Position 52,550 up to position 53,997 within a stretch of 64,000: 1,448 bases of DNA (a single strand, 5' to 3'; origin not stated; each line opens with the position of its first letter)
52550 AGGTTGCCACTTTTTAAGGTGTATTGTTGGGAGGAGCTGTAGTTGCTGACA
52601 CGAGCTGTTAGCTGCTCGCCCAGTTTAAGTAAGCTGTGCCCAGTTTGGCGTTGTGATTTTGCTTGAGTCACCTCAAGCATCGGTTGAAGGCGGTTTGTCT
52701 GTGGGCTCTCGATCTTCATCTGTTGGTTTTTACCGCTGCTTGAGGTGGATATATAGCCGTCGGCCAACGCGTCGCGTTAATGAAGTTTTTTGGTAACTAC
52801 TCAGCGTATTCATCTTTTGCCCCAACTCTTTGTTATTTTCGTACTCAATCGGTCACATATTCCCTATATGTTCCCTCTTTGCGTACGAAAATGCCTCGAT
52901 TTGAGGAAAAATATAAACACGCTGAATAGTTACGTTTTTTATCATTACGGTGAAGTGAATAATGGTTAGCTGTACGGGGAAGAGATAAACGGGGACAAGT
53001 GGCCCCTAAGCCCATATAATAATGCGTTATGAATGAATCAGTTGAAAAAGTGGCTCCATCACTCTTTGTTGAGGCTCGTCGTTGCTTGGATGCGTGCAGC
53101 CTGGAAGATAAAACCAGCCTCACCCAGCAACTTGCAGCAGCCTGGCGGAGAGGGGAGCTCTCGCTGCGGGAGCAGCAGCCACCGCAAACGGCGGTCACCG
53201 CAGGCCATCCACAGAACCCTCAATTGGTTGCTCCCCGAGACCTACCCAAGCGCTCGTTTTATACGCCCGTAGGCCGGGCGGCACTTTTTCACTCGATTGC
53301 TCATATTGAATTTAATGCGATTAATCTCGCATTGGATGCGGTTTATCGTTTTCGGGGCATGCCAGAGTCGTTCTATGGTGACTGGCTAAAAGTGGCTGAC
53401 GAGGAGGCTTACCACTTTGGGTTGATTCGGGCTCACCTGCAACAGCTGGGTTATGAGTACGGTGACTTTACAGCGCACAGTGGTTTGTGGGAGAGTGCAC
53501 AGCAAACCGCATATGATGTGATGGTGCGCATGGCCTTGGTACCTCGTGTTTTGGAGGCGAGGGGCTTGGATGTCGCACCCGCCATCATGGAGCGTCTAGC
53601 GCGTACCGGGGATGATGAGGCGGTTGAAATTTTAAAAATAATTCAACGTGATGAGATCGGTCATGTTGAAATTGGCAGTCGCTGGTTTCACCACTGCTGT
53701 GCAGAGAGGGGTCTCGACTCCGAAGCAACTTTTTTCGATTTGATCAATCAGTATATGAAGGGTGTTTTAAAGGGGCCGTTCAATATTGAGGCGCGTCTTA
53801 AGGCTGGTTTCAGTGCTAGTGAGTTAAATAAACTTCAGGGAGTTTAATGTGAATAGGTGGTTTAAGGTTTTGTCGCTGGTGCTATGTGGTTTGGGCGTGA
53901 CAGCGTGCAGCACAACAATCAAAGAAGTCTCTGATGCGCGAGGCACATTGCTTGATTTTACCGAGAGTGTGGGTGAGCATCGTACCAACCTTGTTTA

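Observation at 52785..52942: Reference copy of the repeat shows two structure-preserving hairpins and an outward promoter-like motif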

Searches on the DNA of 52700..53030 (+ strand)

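Call 30: search_rna_families(source=window, start=52700, end=53030, threshold=evalue, max_evalue=10, show_alignments=2)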
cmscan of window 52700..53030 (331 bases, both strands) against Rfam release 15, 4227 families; matches with E-value up to 10: 3.
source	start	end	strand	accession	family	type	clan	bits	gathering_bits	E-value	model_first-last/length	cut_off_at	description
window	52791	52933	-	RF03601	MIR7993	Gene; miRNA;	-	22.3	100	0.096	1-138/138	no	MIR7993 microRNA precursor family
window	52851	52874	-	RF00501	Rota_CRE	Cis-reg;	-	14.1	40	5.9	1-68/68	no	Rotavirus cis-acting replication element (CRE)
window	52900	52911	+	RF00180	REN-SRE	Cis-reg;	-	11.9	41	2.5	5-16/37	no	Renin stability regulatory element (REN-SRE)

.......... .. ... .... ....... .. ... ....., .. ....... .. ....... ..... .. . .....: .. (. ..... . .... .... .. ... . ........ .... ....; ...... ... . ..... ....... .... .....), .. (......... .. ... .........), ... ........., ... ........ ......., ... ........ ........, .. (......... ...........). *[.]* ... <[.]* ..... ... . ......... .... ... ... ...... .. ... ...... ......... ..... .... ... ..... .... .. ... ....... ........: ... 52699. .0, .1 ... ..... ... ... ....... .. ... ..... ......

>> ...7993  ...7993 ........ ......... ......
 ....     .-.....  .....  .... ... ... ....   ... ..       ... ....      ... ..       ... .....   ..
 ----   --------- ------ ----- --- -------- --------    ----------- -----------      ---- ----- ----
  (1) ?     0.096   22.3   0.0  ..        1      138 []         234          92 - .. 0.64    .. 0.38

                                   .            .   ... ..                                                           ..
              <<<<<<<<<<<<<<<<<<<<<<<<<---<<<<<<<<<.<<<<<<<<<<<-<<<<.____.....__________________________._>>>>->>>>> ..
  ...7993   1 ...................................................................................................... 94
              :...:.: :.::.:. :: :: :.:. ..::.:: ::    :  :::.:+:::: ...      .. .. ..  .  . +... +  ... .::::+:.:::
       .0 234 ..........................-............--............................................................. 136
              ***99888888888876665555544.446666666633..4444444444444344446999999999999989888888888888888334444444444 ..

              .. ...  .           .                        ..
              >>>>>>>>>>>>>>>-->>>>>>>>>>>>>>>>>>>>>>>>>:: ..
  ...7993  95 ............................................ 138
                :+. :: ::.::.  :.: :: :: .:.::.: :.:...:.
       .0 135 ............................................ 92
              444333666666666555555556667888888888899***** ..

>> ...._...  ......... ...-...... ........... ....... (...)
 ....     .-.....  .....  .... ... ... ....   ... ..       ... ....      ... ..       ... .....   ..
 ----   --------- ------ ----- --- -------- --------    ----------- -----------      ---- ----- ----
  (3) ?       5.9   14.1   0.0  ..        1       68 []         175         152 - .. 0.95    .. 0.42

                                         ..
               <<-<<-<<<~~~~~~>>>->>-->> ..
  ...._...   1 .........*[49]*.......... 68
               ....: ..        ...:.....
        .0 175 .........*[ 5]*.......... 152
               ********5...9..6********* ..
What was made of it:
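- On Curated RNA family (Rfam 15): It is a generic long hairpin (call 30).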

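Call 66: search_dna_similar(query=window:52793-52933:+, collection=plasmids, mode=distant, max_evalue=1, max_rows=15)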
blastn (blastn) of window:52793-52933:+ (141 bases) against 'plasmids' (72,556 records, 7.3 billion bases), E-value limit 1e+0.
No match.

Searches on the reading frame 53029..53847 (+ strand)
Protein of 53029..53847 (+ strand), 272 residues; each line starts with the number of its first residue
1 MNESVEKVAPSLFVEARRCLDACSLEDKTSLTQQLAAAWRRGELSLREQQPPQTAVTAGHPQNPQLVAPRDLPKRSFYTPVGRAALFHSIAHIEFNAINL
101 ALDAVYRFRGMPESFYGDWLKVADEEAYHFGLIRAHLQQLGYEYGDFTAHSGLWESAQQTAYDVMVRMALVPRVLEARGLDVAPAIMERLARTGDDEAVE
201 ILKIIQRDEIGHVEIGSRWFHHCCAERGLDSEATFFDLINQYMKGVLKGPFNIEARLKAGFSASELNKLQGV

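Call 53: find_encoding_contigs(protein=window:53029-53847:+, flank=1500, max_places=4)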
Protein window:53029-53847:+ (272 aa): 2 contigs read that carry it; 2 places shown.
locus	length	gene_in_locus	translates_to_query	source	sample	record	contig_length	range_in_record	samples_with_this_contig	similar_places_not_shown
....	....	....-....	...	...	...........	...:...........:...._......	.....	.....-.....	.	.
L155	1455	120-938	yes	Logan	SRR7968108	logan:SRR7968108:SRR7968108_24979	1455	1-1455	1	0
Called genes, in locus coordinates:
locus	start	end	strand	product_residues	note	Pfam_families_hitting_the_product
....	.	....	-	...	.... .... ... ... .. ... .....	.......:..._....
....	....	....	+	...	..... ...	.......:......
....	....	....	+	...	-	-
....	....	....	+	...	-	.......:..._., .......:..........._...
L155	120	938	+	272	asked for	PF04305:DUF455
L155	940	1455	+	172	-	?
